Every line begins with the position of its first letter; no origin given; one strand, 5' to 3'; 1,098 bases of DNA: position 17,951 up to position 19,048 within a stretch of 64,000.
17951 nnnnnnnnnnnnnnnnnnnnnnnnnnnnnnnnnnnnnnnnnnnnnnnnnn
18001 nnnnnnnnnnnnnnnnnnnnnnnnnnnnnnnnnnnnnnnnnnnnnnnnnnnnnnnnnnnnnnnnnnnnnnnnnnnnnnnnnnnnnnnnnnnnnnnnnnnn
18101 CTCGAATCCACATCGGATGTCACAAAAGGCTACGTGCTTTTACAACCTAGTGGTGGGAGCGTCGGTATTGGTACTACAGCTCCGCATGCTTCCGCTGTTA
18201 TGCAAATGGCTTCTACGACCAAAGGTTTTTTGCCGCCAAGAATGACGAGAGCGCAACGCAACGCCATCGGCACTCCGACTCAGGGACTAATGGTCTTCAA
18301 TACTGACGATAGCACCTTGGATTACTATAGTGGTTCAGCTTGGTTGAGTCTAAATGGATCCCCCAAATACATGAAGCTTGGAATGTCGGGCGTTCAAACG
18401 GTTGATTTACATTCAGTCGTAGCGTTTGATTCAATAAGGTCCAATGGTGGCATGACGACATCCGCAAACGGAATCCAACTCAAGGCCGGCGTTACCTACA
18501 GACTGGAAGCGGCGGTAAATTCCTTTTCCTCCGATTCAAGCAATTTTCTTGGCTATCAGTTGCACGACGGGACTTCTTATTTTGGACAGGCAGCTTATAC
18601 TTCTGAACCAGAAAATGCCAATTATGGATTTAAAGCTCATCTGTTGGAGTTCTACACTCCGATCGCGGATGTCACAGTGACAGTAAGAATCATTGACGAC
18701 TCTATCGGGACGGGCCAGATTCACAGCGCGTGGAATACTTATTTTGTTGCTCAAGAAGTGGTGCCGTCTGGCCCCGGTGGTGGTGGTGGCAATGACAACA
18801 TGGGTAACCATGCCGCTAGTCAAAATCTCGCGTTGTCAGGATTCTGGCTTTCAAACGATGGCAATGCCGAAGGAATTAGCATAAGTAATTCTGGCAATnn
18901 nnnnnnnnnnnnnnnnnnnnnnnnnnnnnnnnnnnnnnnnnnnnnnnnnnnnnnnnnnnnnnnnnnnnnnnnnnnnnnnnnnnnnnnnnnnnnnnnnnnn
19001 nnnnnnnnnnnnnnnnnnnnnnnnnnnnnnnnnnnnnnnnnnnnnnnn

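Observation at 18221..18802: The fibre gene looks like two complete fibres fused head-to-tail, with an internal head domain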

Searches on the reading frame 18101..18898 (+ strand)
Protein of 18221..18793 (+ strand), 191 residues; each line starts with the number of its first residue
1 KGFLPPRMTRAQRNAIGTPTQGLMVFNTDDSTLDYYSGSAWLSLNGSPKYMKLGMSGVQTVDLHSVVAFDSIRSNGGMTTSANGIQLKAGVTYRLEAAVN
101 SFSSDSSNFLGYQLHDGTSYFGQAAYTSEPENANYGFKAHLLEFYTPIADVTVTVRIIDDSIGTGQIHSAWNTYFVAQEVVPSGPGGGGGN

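Call 16: find_homologous_proteins(query=window:18221-18793:+, max_evalue=0.001)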
Query seq(191 aa) (191 aa): 3 proteins with E <= 0.001 among 74 candidates.
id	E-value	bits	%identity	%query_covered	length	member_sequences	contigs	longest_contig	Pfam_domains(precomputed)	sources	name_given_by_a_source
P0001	8.0e-9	54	64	24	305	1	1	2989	PF09603.16,PF26696.1,PF26707.1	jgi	jgi:uncharacterized protein (TIGR02145 family)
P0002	1.1e-6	47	59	21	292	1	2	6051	PF26696.1,PF26707.1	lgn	-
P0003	1.8e-6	46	59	24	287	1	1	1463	PF09603.16,PF26696.1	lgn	-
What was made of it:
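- Tried and rejected: The first word-index homology search with the head found only three motif-only hits (call 16).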

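Call 18: search_protein_families(library=pfam, proteins=[P0001, P0002, P0003, window:18101-18802:+], max_evalue=10)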
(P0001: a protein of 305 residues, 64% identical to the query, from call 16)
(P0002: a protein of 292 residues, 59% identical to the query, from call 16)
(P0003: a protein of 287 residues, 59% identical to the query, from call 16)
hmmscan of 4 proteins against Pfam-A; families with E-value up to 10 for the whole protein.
P0001 (305 aa): 2 families
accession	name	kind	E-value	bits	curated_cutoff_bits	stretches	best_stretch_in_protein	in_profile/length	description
PF09603.15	Fib_succ_major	-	2.8e-40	139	33.9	1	111-303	1-187/187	Fibrobacter succinogenes major domain (Fib_succ_major)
PF07603.17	Lcl_C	-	0.0023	18.7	34.9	1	158-303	20-117/117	Lcl C-terminal domain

P0002 (292 aa): 3 families
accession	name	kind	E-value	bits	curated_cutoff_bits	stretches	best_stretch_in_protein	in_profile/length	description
PF07603.17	Lcl_C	-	2.4e-05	25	34.9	1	155-290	12-116/117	Lcl C-terminal domain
PF09603.15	Fib_succ_major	-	5.1e-05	24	33.9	1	126-291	5-187/187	Fibrobacter succinogenes major domain (Fib_succ_major)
PF10983.13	DUF2793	-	0.062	13.6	27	1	57-83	60-86/87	Protein of unknown function (DUF2793)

P0003 (287 aa): 3 families
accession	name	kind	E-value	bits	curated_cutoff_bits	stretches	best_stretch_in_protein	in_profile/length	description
PF09603.15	Fib_succ_major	-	9.2e-38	130.8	33.9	1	102-286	3-187/187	Fibrobacter succinogenes major domain (Fib_succ_major)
PF07603.17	Lcl_C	-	0.0031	18.2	34.9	1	172-286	43-117/117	Lcl C-terminal domain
PF13956.11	Ibs_toxin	-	0.9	10.1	27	1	1-16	2-18/19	Toxin Ibs, type I toxin-antitoxin system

window:18101-18802:+ (234 aa): 0 families

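Call 29: search_solved_structures(query=A1, max_evalue=10, show_alignments=2)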
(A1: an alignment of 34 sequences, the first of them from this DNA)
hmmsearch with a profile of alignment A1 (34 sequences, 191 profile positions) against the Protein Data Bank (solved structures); distinct sequences matched with E-value up to 10: 7.
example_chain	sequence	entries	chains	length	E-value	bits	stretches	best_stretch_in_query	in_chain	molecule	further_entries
7ml9_A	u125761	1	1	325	0.23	14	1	78-107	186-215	Insecticidal protein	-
1yq5_A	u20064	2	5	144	0.71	12.5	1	76-111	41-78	Minor capsid protein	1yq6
7o21_A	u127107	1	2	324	0.71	12.5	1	40-96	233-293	Uncharacterized conserved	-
1yq8_A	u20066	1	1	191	1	12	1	76-111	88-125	Minor capsid protein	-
5vc7_A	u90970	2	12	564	1.4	11.5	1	100-155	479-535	VCP-like ATPase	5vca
5g4g_A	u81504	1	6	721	2.1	10.9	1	100-155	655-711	VCP-LIKE ATPASE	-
5g4f_A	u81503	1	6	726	2.1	10.9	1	100-155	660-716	VCP-LIKE ATPASE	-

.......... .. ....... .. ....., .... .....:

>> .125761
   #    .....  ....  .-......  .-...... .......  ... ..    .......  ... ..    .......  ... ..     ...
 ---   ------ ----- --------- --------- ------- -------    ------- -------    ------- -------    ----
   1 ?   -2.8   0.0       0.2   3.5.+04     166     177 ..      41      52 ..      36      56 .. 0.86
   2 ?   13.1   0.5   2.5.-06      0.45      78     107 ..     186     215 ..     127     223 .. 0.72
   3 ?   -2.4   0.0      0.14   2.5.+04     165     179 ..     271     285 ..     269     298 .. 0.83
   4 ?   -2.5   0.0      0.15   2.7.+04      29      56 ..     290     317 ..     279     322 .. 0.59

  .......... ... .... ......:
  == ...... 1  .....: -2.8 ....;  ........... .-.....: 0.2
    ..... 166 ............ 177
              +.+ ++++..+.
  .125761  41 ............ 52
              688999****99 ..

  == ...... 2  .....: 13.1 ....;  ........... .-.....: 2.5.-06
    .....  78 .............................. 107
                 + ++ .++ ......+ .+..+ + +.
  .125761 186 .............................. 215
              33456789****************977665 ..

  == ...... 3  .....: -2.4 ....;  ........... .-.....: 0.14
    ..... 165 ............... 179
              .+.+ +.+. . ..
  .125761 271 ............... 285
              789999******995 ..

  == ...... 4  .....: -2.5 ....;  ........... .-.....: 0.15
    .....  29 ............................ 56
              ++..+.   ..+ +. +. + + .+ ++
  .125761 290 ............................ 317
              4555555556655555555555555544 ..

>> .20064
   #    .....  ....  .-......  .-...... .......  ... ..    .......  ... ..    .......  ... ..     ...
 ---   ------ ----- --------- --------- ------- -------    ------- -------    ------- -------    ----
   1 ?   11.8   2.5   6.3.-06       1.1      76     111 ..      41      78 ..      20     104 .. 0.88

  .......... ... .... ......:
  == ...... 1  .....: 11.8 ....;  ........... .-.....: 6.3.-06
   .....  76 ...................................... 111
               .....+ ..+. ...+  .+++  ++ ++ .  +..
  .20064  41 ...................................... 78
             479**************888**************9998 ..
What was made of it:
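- On TNF/C1q-like jelly-roll domain superfamily: No significant PDB sequence hit (call 29).
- Closest known: Bdellovibrio bacteriovorus MAT fibres with TNF-like tips. Different: No detectable sequence similarity to the solved tips (call 29).
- Closest known: Phage tail fibres and spikes with TNF/C1q-like knobs or several globular domains in series. Different: The weak PRD1 P5 sequence match is not significant (E=0.7, call 29).
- It has no detectable sequence similarity to the Bd2439 or Bd2734 tips or to any PDB chain (call 29).
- Tried and rejected: A PDB sequence search with the 34-sequence head profile gave nothing significant; the best hits were an insecticidal protein at E=0.23 and the PRD1 P5 knob at E=0.7 (call 29).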

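Call 35: find_related_loci(query=A2, collection=genome_contigs, flank=7000)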
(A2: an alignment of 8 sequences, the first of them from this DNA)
Query A2 (230 aa) in genome_contigs; peptide patterns used: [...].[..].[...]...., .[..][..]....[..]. (x = any residue, [..] = any of these).
589 stretches matched a pattern (row limit reached: there are more); 517 encode a relative of the query (tblastn E <= 1e-3); the best 80 are kept; 80 distinct loci.
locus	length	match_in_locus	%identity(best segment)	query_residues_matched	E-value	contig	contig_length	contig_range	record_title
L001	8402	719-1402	61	3-230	2e-94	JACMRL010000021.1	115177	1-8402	MAG: Bdellovibrio sp. isolate LF-bin-57 FL-bin-57-contig-k141_1716120, whole genome shotgun sequence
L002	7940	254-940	62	1-229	2e-94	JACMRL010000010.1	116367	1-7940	MAG: Bdellovibrio sp. isolate LF-bin-57 FL-bin-57-contig-k141_603817, whole genome shotgun sequence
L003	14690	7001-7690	61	1-230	3e-92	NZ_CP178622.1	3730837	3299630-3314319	Bdellovibrio sp. HCB117 chromosome, complete genome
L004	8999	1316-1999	61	2-229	3e-85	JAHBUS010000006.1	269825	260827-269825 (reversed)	MAG: Bdellovibrionaceae bacterium isolate ACE_BDE3 BDE3_6, whole genome shotgun sequence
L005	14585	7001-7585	54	2-195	5e-62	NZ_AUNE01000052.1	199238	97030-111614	Bacteriovorax sp. BSW11_IV contig00032, whole genome shotgun sequence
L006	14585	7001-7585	50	37-230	6e-53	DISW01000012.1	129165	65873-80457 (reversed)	MAG TPA_asm: Bacteriovoracaceae bacterium UBA6200 UBA6200_contig_1280, whole genome shotgun sequence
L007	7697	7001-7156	58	1-52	3e-16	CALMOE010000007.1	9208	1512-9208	MAG TPA_asm: uncultured Geobacter sp. isolate SRR5215466_bin.132_CONCOCT_v1.1_MAG genome assembly, contig: ERZ781361.243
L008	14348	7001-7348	33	2-138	3e-16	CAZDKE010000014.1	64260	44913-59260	MAG TPA_asm: uncultured Lishizhenia sp. isolate SRP219642_co8_663 genome assembly, contig: NODE_374_length_64260_cov_8.8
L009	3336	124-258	67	1-45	3e-16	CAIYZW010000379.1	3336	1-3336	MAG: uncultured Bacteroidetes bacterium isolate Ja1_bin-3933 genome assembly, contig: bin-3933:0379/1089, whole genome s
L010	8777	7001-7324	39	2-99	4e-16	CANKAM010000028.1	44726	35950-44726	MAG: Bacteroidetes bacterium isolate RH-26jul17-244 genome assembly, contig: RH-26jul17-C2003, whole genome shotgun sequ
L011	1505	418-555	67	2-47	3e-16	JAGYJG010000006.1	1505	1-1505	MAG: Bacteroidia bacterium isolate M30B35 6, whole genome shotgun sequence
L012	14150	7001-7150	58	2-56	6e-16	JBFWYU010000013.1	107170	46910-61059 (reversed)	MAG: Bacteroidia bacterium isolate CA_2019_TPBS_171 NODE_1628_length_107170_cov_6.077801_TPBS, whole genome shotgun sequ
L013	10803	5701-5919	51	1-64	1e-15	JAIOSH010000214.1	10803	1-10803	MAG: Bacteroidales bacterium isolate SMBSF39 bin_16_k127_55329, whole genome shotgun sequence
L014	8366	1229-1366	63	3-48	9e-16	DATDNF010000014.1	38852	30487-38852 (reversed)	MAG TPA_asm: Geobacteraceae bacterium isolate SMAG_U430 k141_301359, whole genome shotgun sequence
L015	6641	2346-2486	68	1-46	1e-15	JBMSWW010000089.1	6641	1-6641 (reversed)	MAG: Chitinophagaceae bacterium isolate LKB_V6_S18_100percent_par_LKB_V6_S18_metabat.7_sub NODE_11017_length_6641_cov_4.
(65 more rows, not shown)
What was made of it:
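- Tried and rejected: The eight-sequence alignment A2 worked (call 35).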

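Call 36: predict_structure(alignment_id=A1)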
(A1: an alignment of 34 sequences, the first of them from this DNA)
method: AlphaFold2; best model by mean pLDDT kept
length: 230 residues; sequences in the alignment: 34
mean_pLDDT: 86.6   pTM: 0.69
mean pLDDT of the five models: 86.6, 85.0, 85.0, 84.4, 82.2
residues with pLDDT >= 90: 139; 70-90: 56; 50-70: 31; < 50: 4
segments of 3 or more residues with pLDDT < 50: 190-193
pLDDT, mean of each block of 10 residues (from residue 1): 70 90 91 86 81 94 98 97 96 94 95 97 97 84 96 97 96 96 75 51 57 76 75
secondary structure, 60 per line:
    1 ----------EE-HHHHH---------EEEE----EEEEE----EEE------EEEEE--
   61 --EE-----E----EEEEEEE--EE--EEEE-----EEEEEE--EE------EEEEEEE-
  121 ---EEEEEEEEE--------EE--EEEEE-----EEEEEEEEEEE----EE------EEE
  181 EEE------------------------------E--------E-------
elements in order: H14-18 E28-31 E36-40 E45-47 E54-58 E75-81 E88-91 E97-102 E113-119 E124-132 E145-149 E155-165 E178-183
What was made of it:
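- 18221..18343 (+): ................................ adaptor motif (residues 837-877): a short helix plus beta-hairpin. The equivalent stretch in homologues is annotated Pfam PF26696 'PTL_trimer'. Call 36 (pLDDT ~90, H14-18, E28-31, E36-40).
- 18761..18793 (+): Conserved VP(S/A)GP + Gly-rich linker (residues 1017-1027), predicted disordered; a putative hinge. Call 36 (pLDDT <50 at the GGGG run).
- On TNF/C1q-like jelly-roll domain superfamily: AlphaFold2 model with pLDDT ~95 over the domain (call 36).
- Head fold: pLDDT ~95 (call 36). The linker is predicted disordered (call 36).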

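Call 41: fold_search(model_id=the predicted structure, library=pdb)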
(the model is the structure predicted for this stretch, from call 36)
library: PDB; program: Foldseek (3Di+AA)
matches with E <= 10: 1825; with E <= 0.001: 207
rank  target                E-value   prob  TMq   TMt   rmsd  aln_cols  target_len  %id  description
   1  1rj7_A                8.0e-07  1.00  0.50  0.76   3.2       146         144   14  Crystal structure of EDA-A1 (released 2003-12-09)
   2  1rj7_K                8.4e-07  1.00  0.49  0.74   3.6       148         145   14  Crystal structure of EDA-A1 (released 2003-12-09)
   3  1rj7_I                9.4e-07  1.00  0.49  0.75   3.4       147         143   15  Crystal structure of EDA-A1 (released 2003-12-09)
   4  1rj7_H                1.4e-06  1.00  0.49  0.75   3.0       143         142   14  Crystal structure of EDA-A1 (released 2003-12-09)
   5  6bwv_B                2.1e-06  1.00  0.45  0.68   4.7       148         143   14  Crystal Structure of the 4-1BB/4-1BBL Complex (released 2018-05-09)
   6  1rj7_E                2.2e-06  1.00  0.49  0.72   3.6       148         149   14  Crystal structure of EDA-A1 (released 2003-12-09)
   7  6cpr_A                2.8e-06  1.00  0.42  0.59   5.3       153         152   14  Crystal structure of 4-1BBL/4-1BB complex in C2 space group (released 2018-05-09)
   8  6cpr_B                2.9e-06  1.00  0.42  0.60   5.1       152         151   13  Crystal structure of 4-1BBL/4-1BB complex in C2 space group (released 2018-05-09)
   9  6mgp_A                3.3e-06  1.00  0.45  0.65   4.7       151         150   14  Structure of human 4-1BB / 4-1BBL complex (released 2018-11-14)
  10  1rj8_A                3.7e-06  1.00  0.46  0.72   3.1       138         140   16  The crystal structure of TNF family member EDA-A2 (released 2003-12-09)
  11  5ybz_C                3.9e-06  1.00  0.44  0.71   3.7       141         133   12  High resolution structure of complement C1q-like protein 3 C1q domain (released 2018-10-03)
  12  6cpr_C                4.3e-06  1.00  0.42  0.62   5.1       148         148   12  Crystal structure of 4-1BBL/4-1BB complex in C2 space group (released 2018-05-09)
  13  6cu0_F                4.8e-06  1.00  0.42  0.60   5.1       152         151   13  Crystal structure of 4-1BBL/4-1BB (C121S) complex in P21 space group (released 2018-05-09)
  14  4qpy_B                4.8e-06  1.00  0.41  0.63   4.6       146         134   13  Crystal structure of C1QL2 (released 2015-04-15)
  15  6mgp_C                5.4e-06  1.00  0.43  0.61   5.2       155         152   12  Structure of human 4-1BB / 4-1BBL complex (released 2018-11-14)
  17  6mge_C                5.7e-06  1.00  0.45  0.68   3.6       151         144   11  Structure of human 4-1BBL (released 2018-11-21)
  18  6cu0_A                6.0e-06  1.00  0.42  0.60   5.3       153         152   13  Crystal structure of 4-1BBL/4-1BB (C121S) complex in P21 space group (released 2018-05-09)
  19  6cu0_E                6.3e-06  1.00  0.42  0.63   5.1       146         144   14  Crystal structure of 4-1BBL/4-1BB (C121S) complex in P21 space group (released 2018-05-09)
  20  6cu0_C                7.4e-06  1.00  0.42  0.62   5.1       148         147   14  Crystal structure of 4-1BBL/4-1BB (C121S) complex in P21 space group (released 2018-05-09)
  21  6a3v_E                9.2e-06  1.00  0.45  0.66   4.2       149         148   13  Complex structure of human 4-1BB and 4-1BBL (released 2018-10-10)
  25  6mgp_B                1.0e-05  1.00  0.42  0.60   5.2       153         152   12  Structure of human 4-1BB / 4-1BBL complex (released 2018-11-14)
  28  6cu0_B                1.2e-05  1.00  0.43  0.62   5.1       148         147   14  Crystal structure of 4-1BBL/4-1BB (C121S) complex in P21 space group (released 2018-05-09)
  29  1o91_A                1.3e-05  1.00  0.47  0.77   3.2       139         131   10  Crystal Structure of a Collagen VIII NC1 Domain Trimer (released 2003-11-20)
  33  6a3v_A                1.4e-05  1.00  0.43  0.62   5.2       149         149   13  Complex structure of human 4-1BB and 4-1BBL (released 2018-10-10)
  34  9eul                  1.5e-05  1.00  0.45  0.29   4.1       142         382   13  Cryo-EM structure of Staphylococcus aureus bacteriophage phi812 central spike protein - knob and petal domains (released 2025-04-09)
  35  6cu0_D                1.5e-05  1.00  0.42  0.62   5.1       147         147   13  Crystal structure of 4-1BBL/4-1BB (C121S) complex in P21 space group (released 2018-05-09)
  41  6a3v_I                2.0e-05  1.00  0.45  0.67   4.7       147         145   14  Complex structure of human 4-1BB and 4-1BBL (released 2018-10-10)
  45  6a3v_G                2.5e-05  1.00  0.46  0.66   4.5       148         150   12  Complex structure of human 4-1BB and 4-1BBL (released 2018-10-10)
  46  6mge_A                2.5e-05  1.00  0.45  0.63   5.2       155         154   12  Structure of human 4-1BBL (released 2018-11-21)
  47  6a3v_C                2.5e-05  1.00  0.42  0.61   5.0       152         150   13  Complex structure of human 4-1BB and 4-1BBL (released 2018-10-10)
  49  6a3v_O                2.7e-05  1.00  0.45  0.66   4.7       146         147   13  Complex structure of human 4-1BB and 4-1BBL (released 2018-10-10)
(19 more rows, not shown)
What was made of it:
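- On TNF/C1q-like jelly-roll domain superfamily: Foldseek against PDB: EDA-A1 E=8e-7 and TM 0.76; C1QL, collagen VIII NC1 and BAFF also match (call 41).
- Foldseek matches EDA-A1, 4-1BBL, C1QL1-3, collagen VIII NC1 and BAFF at E=8e-7 to 1e-5 with target TM 0.6-0.77 (call 41). C1q/TNF-type heads nucleate trimerisation of collagenous stalks (established for C1q and collagen VIII/X NC1; the structural match to 1o91 is in call 41).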

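Call 66: fold_search(model_id=the predicted structure, library=viral)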
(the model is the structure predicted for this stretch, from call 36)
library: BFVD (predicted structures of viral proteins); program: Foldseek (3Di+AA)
matches with E <= 10: 1898; with E <= 0.001: 395
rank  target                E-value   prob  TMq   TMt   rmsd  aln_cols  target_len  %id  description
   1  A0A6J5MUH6            2.0e-10  1.00  0.55  0.27   4.6       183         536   17  Uncharacterized protein [uncultured Caudovirales phage]
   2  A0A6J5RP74            8.7e-10  1.00  0.41  0.47   7.7       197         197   17  Uncharacterized protein [uncultured Caudovirales phage]
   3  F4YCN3                9.0e-09  1.00  0.53  0.35  14.2       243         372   16  (no name in the UniProt tables at hand)
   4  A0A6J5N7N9            1.3e-08  1.00  0.38  0.44   8.3       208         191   16  Uncharacterized protein [uncultured Caudovirales phage]
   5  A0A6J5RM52            2.4e-08  1.00  0.48  0.52   7.0       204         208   17  Uncharacterized protein [uncultured Caudovirales phage]
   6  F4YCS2                2.5e-08  1.00  0.39  0.43   7.7       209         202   15  (no name in the UniProt tables at hand)
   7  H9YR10                2.8e-08  1.00  0.45  0.33  21.8       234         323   12  (no name in the UniProt tables at hand)
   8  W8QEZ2                3.5e-08  1.00  0.54  0.49   6.5       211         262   14  Uncharacterized protein [Chloriridovirus anopheles1]
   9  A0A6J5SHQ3            4.6e-08  1.00  0.31  0.20  10.9       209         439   20  Uncharacterized protein [uncultured Caudovirales phage]
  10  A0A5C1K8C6            7.1e-08  1.00  0.39  0.35  11.4       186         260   18  Tail fiber [Klebsiella phage Soft]
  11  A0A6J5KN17            7.5e-08  1.00  0.47  0.11  23.0       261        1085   14  Intramolecular chaperone auto-processing domain containing protein [uncultured Caudovirales phage]
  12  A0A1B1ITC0            7.9e-08  1.00  0.49  0.60   9.3       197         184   18  (no name in the UniProt tables at hand)
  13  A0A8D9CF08            7.9e-08  1.00  0.41  0.39  15.8       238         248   12  Uncharacterized protein [uncultured marine phage]
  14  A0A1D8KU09            1.2e-07  1.00  0.47  0.09  23.7       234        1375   14  Tail fiber protein [Synechococcus phage S-CAM7]
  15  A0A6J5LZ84            1.3e-07  1.00  0.52  0.16   9.1       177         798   17  Uncharacterized protein [uncultured Caudovirales phage]
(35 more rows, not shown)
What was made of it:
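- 18362..18760 (+): Internal TNF/C1q-like jelly-roll head (residues ~884-1016). Calls 36, 41, 66 (fold).
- Closest known: Phage tail fibres and spikes with TNF/C1q-like knobs or several globular domains in series. Same: Foldseek hits include 9eul and many phage fibre models (calls 41, 66).
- Many phage tail-fibre, C1q and BclA-like models match in BFVD (call 66).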
